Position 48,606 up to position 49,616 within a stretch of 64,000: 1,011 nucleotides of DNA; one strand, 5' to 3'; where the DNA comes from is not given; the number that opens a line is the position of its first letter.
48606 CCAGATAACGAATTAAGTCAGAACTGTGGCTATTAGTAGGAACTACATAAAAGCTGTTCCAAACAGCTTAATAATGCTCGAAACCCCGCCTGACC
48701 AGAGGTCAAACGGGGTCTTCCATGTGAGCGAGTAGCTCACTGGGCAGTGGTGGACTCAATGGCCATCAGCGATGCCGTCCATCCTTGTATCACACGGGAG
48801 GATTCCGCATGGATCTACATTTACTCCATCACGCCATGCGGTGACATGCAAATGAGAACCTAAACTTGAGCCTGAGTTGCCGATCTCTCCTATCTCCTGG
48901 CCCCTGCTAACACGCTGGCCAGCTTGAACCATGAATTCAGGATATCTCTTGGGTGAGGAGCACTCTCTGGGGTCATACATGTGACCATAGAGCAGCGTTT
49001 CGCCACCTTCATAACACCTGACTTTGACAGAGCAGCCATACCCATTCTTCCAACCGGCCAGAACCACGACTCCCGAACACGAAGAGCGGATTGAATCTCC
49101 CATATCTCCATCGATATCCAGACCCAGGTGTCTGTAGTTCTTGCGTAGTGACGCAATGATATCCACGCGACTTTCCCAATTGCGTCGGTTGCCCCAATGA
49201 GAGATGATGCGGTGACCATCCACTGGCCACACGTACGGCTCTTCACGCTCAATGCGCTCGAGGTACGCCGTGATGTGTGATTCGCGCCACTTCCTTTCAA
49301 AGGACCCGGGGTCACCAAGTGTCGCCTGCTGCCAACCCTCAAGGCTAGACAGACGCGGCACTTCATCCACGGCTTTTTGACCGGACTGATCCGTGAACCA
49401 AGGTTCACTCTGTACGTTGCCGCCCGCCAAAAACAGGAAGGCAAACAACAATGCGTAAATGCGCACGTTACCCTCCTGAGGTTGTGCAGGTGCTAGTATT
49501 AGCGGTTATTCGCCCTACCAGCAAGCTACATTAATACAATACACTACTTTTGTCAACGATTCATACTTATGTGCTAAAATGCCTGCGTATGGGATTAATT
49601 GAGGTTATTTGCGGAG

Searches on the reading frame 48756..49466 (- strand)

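Call 56: search_protein_families(library=pfam, proteins=[window:48756-49466:-], max_evalue=0.01)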
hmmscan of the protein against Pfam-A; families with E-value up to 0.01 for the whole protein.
window:48756-49466:- (236 aa): 1 family
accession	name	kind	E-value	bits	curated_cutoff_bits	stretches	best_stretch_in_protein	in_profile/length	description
PF01551.29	Peptidase_M23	-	1.2e-19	70.7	28.7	1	112-219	2-96/96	Peptidase family M23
